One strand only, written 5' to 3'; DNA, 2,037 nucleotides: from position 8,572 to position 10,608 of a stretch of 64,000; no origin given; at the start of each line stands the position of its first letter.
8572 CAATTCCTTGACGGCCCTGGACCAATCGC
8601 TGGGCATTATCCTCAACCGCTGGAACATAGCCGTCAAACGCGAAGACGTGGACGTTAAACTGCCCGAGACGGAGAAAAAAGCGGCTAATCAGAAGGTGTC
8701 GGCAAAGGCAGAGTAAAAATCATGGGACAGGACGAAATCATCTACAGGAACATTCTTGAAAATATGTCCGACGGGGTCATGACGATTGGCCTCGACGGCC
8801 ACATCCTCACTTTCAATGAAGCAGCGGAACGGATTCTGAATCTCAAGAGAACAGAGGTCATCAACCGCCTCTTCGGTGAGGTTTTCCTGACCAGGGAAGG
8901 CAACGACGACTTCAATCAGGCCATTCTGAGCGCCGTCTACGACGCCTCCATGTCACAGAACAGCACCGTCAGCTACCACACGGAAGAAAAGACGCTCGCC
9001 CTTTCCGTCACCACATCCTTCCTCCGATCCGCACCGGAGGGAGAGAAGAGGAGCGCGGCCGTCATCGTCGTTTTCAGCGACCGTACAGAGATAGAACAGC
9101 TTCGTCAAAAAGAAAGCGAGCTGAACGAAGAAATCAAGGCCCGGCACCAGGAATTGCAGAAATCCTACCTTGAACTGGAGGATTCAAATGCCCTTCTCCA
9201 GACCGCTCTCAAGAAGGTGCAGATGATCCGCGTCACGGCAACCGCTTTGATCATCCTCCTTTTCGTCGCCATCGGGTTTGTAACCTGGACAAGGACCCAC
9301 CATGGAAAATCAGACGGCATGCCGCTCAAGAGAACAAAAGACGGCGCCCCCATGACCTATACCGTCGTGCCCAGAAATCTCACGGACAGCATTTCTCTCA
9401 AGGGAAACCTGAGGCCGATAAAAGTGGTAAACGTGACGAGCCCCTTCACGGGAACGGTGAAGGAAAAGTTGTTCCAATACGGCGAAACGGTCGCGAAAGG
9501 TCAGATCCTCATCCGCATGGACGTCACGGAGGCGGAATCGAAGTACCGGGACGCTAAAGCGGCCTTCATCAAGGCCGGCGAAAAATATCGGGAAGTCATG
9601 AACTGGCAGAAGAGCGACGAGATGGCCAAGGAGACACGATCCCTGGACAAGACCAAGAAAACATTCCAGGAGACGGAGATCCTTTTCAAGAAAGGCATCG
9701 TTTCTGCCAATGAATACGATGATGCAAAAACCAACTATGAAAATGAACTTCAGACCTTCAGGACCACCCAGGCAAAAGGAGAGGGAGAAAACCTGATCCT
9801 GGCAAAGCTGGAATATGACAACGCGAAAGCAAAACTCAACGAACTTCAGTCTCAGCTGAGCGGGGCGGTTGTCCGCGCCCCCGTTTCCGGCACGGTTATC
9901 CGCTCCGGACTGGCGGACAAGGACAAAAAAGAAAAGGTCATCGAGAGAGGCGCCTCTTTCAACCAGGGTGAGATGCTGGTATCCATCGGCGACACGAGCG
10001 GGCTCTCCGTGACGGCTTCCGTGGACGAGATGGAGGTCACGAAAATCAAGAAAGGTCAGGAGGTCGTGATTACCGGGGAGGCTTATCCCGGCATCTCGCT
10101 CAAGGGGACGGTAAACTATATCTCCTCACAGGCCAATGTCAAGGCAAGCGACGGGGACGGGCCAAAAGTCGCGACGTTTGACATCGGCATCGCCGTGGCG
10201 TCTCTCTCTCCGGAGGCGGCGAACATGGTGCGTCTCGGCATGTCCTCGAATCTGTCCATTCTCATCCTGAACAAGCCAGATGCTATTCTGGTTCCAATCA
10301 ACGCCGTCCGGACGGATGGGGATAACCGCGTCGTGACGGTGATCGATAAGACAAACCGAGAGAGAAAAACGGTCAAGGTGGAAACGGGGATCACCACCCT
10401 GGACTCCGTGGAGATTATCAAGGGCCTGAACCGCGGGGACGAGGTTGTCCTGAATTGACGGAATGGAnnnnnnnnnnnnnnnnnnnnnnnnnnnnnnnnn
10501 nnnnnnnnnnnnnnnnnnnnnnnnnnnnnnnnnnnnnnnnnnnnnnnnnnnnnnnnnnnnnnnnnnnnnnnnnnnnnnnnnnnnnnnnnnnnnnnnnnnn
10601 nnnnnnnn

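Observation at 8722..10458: Membrane-fusion (periplasmic adaptor) protein with an N-terminal cytoplasmic PAS domain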

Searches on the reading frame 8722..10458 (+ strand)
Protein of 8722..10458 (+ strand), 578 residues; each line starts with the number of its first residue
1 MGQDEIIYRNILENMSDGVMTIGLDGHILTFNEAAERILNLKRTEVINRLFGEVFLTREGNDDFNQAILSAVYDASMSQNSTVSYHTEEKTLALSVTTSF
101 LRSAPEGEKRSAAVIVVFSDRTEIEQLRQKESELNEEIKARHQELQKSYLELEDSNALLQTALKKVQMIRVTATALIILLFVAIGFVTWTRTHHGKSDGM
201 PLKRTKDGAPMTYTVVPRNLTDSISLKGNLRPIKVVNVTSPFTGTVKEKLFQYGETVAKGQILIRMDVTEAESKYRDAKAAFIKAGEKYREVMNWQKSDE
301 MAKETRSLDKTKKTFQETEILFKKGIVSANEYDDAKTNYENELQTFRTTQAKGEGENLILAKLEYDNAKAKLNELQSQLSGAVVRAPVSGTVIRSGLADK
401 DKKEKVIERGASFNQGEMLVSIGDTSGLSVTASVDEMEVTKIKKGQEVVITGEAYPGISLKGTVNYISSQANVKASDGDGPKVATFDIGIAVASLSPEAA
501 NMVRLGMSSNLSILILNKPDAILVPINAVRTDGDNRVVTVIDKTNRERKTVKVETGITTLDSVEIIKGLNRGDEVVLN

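Call 3: search_protein_families(library=pfam, proteins=[window:8722-10458:+], max_evalue=0.1)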
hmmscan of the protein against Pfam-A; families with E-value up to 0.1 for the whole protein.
window:8722-10458:+ (578 aa): 8 families
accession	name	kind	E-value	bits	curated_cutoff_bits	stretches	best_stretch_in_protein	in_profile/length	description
PF16576.10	HlyD_D23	-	5.8e-14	52.3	30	1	235-473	19-190/214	Barrel-sandwich domain of CusB or HlyD membrane-fusion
PF13437.12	HlyD_3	-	1.5e-13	51.8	22.2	1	383-471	1-80/106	HlyD family secretion protein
PF00989.32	PAS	-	6e-09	36.3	22.6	1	8-104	3-99/113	PAS fold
PF13426.13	PAS_9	-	1.6e-06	28.8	27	1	16-123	1-103/103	PAS domain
PF13188.13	PAS_8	-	2e-06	27.9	21.8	1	8-60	3-52/65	PAS domain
PF08448.16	PAS_4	-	0.00043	20.9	23.1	1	12-123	1-107/110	PAS fold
PF06898.16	YqfD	-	0.002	17.5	25.2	1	250-342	206-301/379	Putative stage IV sporulation protein YqfD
PF00364.28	Biotin_lipoyl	-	0.019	15.2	22.1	0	236-266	43-73/73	Biotin-requiring enzyme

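Call 4: search_protein_families(library=ncbifam, proteins=[window:8722-10458:+], max_evalue=0.01)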
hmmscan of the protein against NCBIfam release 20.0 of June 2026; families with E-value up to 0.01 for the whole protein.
window:8722-10458:+ (578 aa): 27 families (the best 25 are shown)
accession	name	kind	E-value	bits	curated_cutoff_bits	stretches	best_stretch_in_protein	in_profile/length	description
TIGR01730.1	RND_mfp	subfamily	2.2e-35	122.2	94.9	2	361-577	114-307/322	efflux RND transporter periplasmic adaptor subunit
TIGR00999.1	8a0102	subfamily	2.3e-19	69.6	319.3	1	299-576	27-263/271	CzcB/NccB family metal efflux transporter periplasmic adaptor subunit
NF008606.0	PRK11578.1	equivalog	1.6e-17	63.7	342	1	175-577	11-362/371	macrolide transporter subunit MacA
NF008468.0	PRK11360.1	equivalog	2.2e-17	62.7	646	1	9-130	271-386/616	two-component system sensor histidine kinase AtoS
NF002939.0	PRK03598.1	equivalog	1.4e-16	60.6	393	1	219-472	29-285/332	secretion protein HlyD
TIGR00998.1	8a0101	subfamily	3.9e-16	58.9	390.8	1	236-469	43-283/334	EmrA/EmrK family multidrug efflux transporter periplasmic adaptor subunit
TIGR02971.1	heterocyst_DevB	subfamily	8.6e-12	45.1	129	1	329-472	148-283/327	ABC exporter membrane fusion protein, DevB family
TIGR01843.1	type_I_hlyD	subfamily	1e-11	44.5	208.65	2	328-472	217-356/422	HlyD family type I secretion periplasmic adaptor subunit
NF007785.0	PRK10476.1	equivalog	2.1e-10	40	376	1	234-468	47-285/347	multidrug transporter subunit MdtN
NF033138.2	RND-peri-MexC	equivalog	3.5e-10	39.5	625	2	213-361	41-170/375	MexC family multidrug efflux RND transporter periplasmic adaptor subunit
NF045680.1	DiMtlExpIhpB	equivalog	1.9e-09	36.9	450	2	370-575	127-306/326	divalent metal ion exporter adaptor subunit IhpB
NF046044.1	PnpS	equivalog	4.4e-09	35.8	400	1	8-133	57-172/390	two-component system histidine kinase PnpS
TIGR00229.1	sensory_box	domain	3.2e-08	33.8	22.9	1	5-128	4-123/126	PAS domain S-box protein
NF033092.0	HK_WalK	equivalog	7.1e-08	31.5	725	1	10-132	262-373/594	cell wall metabolism sensor histidine kinase WalK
NF007132.1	PRK09578.1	equivalog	1.2e-07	30.8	512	0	213-297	43-127/396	MexX/AxyX family multidrug efflux RND transporter periplasmic adaptor subunit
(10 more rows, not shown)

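Call 6: find_homologous_proteins(query=window:8722-10458:+, max_evalue=0.00001)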
Query window:8722-10458:+ (578 aa): 256 proteins with E <= 0.00001 among 8000 candidates; the best 120 are listed.
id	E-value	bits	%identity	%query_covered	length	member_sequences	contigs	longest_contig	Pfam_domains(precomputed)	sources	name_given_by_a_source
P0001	0.0e+0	1212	99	100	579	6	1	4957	PF25973.1,PF13426.14,PF13188.14,PF25990.1,PF25967.1,PF25917.1,PF00989.32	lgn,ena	-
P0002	0.0e+0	1083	88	100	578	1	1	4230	PF13426.14,PF13188.14,PF25990.1,PF25967.1,PF25917.1,PF00989.32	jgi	-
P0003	0.0e+0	1082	88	100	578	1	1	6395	PF13426.14,PF13188.14,PF25990.1,PF25967.1,PF25917.1,PF00989.32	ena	-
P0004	0.0e+0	1082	88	100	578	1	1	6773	PF13426.14,PF13188.14,PF25990.1,PF25967.1,PF25917.1,PF00989.32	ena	-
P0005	0.0e+0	1064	86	100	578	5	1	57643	PF13426.14,PF13188.14,PF25990.1,PF25967.1,PF25917.1,PF00989.32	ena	-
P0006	0.0e+0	1046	86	100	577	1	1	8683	PF13426.14,PF13188.14,PF25989.1,PF25990.1,PF25967.1,PF00989.32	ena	-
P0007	0.0e+0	1038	84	100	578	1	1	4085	PF13426.14,PF13188.14,PF25990.1,PF25967.1,PF00989.32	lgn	-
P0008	0.0e+0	1034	85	100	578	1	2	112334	PF25973.1,PF13426.14,PF13188.14,PF25990.1,PF25967.1,PF25917.1,PF00989.32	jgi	-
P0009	0.0e+0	1029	84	100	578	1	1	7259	PF13426.14,PF13188.14,PF25990.1,PF25967.1,PF08448.17,PF00989.32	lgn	-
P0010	0.0e+0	1011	83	100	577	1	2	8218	PF13426.14,PF13188.14,PF25990.1,PF25967.1,PF00989.32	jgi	jgi:PAS domain S-box-containing protein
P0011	8.2e-237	805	66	100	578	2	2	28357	PF13426.14,PF25989.1,PF25990.1,PF25967.1,PF00989.32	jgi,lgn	-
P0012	4.5e-235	799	65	100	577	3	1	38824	PF25973.1,PF13426.14,PF13188.14,PF25990.1,PF25967.1,PF08448.17,PF25917.1,PF00989.32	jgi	-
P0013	1.3e-224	765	62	100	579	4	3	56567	PF13426.14,PF13188.14,PF25990.1,PF08448.17,PF25917.1,PF00989.32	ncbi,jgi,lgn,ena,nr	ncbi:MAG TPA: HlyD family efflux transporter periplasmic adaptor subunit [Syntrophales bacterium]|nr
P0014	3.6e-222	757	61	100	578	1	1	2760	PF13426.14,PF13188.14,PF25990.1,PF25967.1,PF08448.17,PF25917.1,PF00989.32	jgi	jgi:HlyD family secretion protein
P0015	4.4e-217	740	61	100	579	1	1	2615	PF13426.14,PF13188.14,PF25990.1,PF08448.17,PF25917.1,PF00989.32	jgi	jgi:PAS domain S-box-containing protein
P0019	4.0e-214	730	61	100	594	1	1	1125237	PF13426.14,PF13188.14,PF25989.1,PF25990.1,PF25967.1,PF08448.17,PF25917.1,PF00989.32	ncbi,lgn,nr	ncbi:MAG: PAS domain-containing protein [Syntrophaceae bacterium]|nr:PAS domain-containing protein [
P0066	5.0e-170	585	53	99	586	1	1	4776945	PF13426.14,PF26002.1,PF13188.14,PF25990.1,PF25917.1,PF00989.32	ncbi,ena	-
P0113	4.0e-156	539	46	99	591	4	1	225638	PF13426.14,PF26002.1,PF13188.14,PF12860.14,PF25989.1,PF25990.1,PF25967.1,PF08448.17,PF25917.1,PF00989.32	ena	-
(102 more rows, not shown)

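Call 10: find_encoding_contigs(protein=P0019, flank=8000, max_places=2)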
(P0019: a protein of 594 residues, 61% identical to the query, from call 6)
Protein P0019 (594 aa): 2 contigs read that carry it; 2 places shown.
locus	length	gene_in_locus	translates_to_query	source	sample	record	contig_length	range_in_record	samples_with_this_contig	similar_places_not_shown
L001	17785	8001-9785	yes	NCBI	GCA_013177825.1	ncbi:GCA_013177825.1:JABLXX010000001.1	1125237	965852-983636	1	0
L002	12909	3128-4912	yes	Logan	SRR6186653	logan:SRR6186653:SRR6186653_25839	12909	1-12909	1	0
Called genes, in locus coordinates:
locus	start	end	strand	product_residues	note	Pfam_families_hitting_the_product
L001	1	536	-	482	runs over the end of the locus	PF11794:HpaB_N, PF03241:HpaB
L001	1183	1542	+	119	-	-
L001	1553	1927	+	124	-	-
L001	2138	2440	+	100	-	-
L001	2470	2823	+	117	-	-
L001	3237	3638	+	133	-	-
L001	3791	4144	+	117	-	-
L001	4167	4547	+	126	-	-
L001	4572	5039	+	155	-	-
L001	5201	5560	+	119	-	-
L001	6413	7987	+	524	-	PF02321:OEP (weak)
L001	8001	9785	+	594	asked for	PF00989:PAS, PF08448:PAS_4, PF13188:PAS_8 (weak), PF13426:PAS_9, PF25917:BSH_RND (weak), PF25990:Beta-barrel_YknX, PF25967:RND-MFP_C (faint), PF25989:YknX_C (weak)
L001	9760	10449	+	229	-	PF00005:ABC_tran, PF02463:SMC_N (faint), PF13304:AAA_21 (faint)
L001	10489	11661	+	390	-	PF12704:MacB_PCD, PF13273:DUF4064 (faint), PF02687:FtsX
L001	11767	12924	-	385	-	PF00970:FAD_binding_6, PF00175:NAD_binding_1, PF00111:Fer2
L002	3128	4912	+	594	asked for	PF00989:PAS, PF08448:PAS_4, PF13188:PAS_8 (weak), PF13426:PAS_9, PF25917:BSH_RND (weak), PF25990:Beta-barrel_YknX, PF25967:RND-MFP_C (faint), PF25989:YknX_C (weak)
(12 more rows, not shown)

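Call 11: find_encoding_contigs(protein=P0066, flank=8000, max_places=2)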
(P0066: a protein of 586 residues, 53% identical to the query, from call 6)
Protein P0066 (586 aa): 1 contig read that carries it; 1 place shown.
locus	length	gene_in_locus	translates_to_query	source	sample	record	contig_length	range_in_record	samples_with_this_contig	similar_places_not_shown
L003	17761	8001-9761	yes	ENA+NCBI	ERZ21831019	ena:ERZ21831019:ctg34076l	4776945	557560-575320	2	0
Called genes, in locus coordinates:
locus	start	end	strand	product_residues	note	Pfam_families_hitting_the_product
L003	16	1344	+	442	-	PF00919:UPF0004, PF04055:Radical_SAM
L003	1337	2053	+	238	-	PF22935:RM44_endonuclase, PF14622:Ribonucleas_3_3, PF00636:Ribonuclease_3, PF00035:dsrm, PF14709:DND1_DSRM (faint)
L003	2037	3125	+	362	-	PF04055:Radical_SAM, PF16199:Radical_SAM_C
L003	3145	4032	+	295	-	PF00009:GTP_EFTU, PF00350:Dynamin_N (faint), PF01926:MMR_HSR1, PF02421:FeoB_N, PF04548:AIG1 (faint), PF07650:KH_2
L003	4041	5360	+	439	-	PF00005:ABC_tran (faint), PF00009:GTP_EFTU, PF01926:MMR_HSR1, PF02421:FeoB_N, PF00009:GTP_EFTU, PF02421:FeoB_N, PF01926:MMR_HSR1, PF14714:KH_dom-like, +5 more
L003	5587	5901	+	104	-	-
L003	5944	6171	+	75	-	-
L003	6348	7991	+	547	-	PF02321:OEP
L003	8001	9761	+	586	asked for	PF00989:PAS, PF13188:PAS_8 (weak), PF13426:PAS_9 (weak), PF25917:BSH_RND (weak), PF25990:Beta-barrel_YknX (weak), PF26002:Beta-barrel_AprE (weak)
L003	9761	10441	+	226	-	PF00005:ABC_tran, PF02463:SMC_N (faint), PF13304:AAA_21 (weak)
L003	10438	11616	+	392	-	PF12704:MacB_PCD, PF02687:FtsX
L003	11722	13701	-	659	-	PF00753:Lactamase_B, PF12706:Lactamase_B_2 (faint), PF14863:Alkyl_sulf_dimr, PF14864:Alkyl_sulf_C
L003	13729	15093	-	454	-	PF01943:Polysacc_synt, PF01554:MatE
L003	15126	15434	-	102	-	-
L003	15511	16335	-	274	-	-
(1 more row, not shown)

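Call 12: find_encoding_contigs(protein=P0113, flank=8000, max_places=2)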
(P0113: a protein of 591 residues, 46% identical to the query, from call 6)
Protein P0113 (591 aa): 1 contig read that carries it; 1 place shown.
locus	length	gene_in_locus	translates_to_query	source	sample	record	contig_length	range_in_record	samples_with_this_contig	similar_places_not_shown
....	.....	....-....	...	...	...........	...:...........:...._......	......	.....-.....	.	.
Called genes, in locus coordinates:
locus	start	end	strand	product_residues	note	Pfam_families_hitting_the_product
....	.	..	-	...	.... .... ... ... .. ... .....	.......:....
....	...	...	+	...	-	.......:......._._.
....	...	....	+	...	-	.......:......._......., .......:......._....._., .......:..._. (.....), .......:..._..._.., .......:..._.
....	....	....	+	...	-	-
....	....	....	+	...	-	-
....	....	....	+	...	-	-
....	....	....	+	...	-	-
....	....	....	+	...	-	-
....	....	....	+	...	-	-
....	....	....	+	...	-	-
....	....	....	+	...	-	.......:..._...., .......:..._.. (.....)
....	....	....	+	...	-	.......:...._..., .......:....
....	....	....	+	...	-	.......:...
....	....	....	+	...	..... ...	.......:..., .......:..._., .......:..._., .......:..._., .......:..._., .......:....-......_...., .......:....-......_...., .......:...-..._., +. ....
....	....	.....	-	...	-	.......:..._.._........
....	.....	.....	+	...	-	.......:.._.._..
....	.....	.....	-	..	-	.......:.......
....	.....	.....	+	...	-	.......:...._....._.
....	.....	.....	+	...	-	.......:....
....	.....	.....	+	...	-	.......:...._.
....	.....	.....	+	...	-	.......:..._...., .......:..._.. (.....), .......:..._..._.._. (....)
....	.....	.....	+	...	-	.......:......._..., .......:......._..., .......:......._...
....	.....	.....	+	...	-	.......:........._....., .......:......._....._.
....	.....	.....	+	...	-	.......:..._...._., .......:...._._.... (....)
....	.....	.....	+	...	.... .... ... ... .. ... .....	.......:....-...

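Call 18: find_related_loci(query=A1, collection=genome_contigs, flank=9000)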
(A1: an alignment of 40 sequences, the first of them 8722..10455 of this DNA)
Query A1 (578 aa) in genome_contigs; peptide patterns used: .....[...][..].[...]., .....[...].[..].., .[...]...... (x = any residue, [..] = any of these).
275 stretches matched a pattern; 199 encode a relative of the query (tblastn E <= 1e-3); the best 80 are kept; 80 distinct loci.
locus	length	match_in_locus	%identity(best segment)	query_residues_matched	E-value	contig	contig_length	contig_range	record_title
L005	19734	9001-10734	87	1-578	0e+0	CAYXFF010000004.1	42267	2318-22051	MAG TPA_asm: uncultured Syntrophaceae bacterium isolate SRP178699_co1_457 genome assembly, contig: NODE_853_length_42267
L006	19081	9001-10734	66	1-578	0e+0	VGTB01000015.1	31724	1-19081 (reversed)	MAG: Deltaproteobacteria bacterium isolate M_DeepCast_400m_m1_009 M_DeepCast_400m_m1_009_Ga0194112_10001738, whole genom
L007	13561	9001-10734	63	1-577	0e+0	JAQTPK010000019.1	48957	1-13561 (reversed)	MAG: Syntrophales bacterium isolate STB_114 NODE_1457_length_48957_cov_7.255396_Sandtown_B, whole genome shotgun sequenc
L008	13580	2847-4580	61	1-577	0e+0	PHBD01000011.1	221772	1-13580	MAG: Deltaproteobacteria bacterium HGW-Deltaproteobacteria-19 bjp_ig2102_scaffold_223, whole genome shotgun sequence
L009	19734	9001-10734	60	1-577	0e+0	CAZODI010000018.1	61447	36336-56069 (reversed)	MAG TPA_asm: uncultured Syntrophaceae bacterium isolate binchicken_co20_342 genome assembly, contig: NODE_1199_length_61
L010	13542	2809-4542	60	1-577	0e+0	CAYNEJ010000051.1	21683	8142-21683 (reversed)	MAG TPA_asm: uncultured Syntrophaceae bacterium isolate SRP192927_co6_611 genome assembly, contig: NODE_5107_length_2168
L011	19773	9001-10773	53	1-577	0e+0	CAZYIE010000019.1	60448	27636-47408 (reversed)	MAG TPA_asm: uncultured Smithella sp. isolate binchicken_co113_249 genome assembly, contig: NODE_540_length_60448_cov_4.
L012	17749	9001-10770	54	1-577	0e+0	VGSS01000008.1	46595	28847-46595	MAG: Deltaproteobacteria bacterium isolate K_DeepCast_250m_m2_302 K_DeepCast_250m_m2_302_Ga0194125_10001061, whole genom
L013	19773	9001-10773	53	1-577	0e+0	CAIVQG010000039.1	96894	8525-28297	MAG: uncultured delta proteobacterium isolate AlinenLipids_bin-4002 genome assembly, contig: bin-4002:39/83, whole genom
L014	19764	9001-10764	53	5-577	0e+0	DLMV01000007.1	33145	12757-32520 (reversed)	MAG TPA_asm: Deltaproteobacteria bacterium UBA7527 UBA7527_contig_4874, whole genome shotgun sequence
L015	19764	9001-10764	54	5-577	0e+0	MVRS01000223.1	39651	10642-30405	MAG: Syntrophorhabdus sp. PtaU1.Bin058 A4E64_contig000223, whole genome shotgun sequence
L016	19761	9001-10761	53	5-577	0e+0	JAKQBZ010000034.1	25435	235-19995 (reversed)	MAG: Deltaproteobacteria bacterium isolate USCA_metabat.30 k141_1492626, whole genome shotgun sequence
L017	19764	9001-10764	53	5-577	0e+0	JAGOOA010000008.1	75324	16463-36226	MAG: Syntrophorhabdaceae bacterium isolate Go_SlDig_bin_68 Go_SlDig_769_length_75324_cov_28.430695, whole genome shotgun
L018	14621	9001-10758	53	4-576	0e+0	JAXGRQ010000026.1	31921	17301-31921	MAG: Syntrophales bacterium isolate AnMBR.bin353 bin353_26, whole genome shotgun sequence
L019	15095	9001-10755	52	5-576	0e+0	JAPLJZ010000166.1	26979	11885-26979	MAG: Deltaproteobacteria bacterium isolate LacPavin_0419_WC70S_MAG_52_23 LacPavin_0419_WC70S_scaffold_953908, whole geno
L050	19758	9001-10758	42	1-573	3e-142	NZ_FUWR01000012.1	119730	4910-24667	Trichlorobacter thiogenes strain ATCC BAA-34, whole genome shotgun sequence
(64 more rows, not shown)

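Call 30: predict_structure(alignment_id=A1)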
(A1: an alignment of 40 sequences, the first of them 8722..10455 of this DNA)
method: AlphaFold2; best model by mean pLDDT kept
length: 578 residues; sequences in the alignment: 40
mean_pLDDT: 80.9   pTM: 0.42
mean pLDDT of the five models: 80.9, 80.4, 79.3, 78.1, 78.0
residues with pLDDT >= 90: 131; 70-90: 363; 50-70: 44; < 50: 40
segments of 3 or more residues with pLDDT < 50: 1-5, 104-109, 188-207, 475-481
pLDDT, mean of each block of 10 residues (from residue 1): 47 78 85 89 87 80 87 71 86 87 52 82 85 87 87 83 74 75 54 31 43 82 86 86 91 87 93 95 94 89 93 94 92 94 91 86 95 93 90 68 72 88 80 83 87 82 84 52 75 79 81 85 85 85 78 84 85 79
secondary structure, 60 per line:
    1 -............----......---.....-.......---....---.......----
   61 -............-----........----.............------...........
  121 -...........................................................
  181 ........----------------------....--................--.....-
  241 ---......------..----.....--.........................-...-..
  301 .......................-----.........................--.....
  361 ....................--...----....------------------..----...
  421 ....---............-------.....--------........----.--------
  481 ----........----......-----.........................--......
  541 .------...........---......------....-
elements in order: H2-13 E18-23 E27-31 H33-39 H43-46 H51-56 H62-73 E79-86 E91-103 E110-120 H122-188 E211-214 E217-232 E235-239 E244-249 E262-266 H269-293 H299-323 H329-353 H356-380 E383-385 E390-393 E418-424 E428-435 H436-439 E447-451 E460-467 E485-492 H497-502 E508-525 E529-532 E535-541 E548-558 E562-567 E574-577
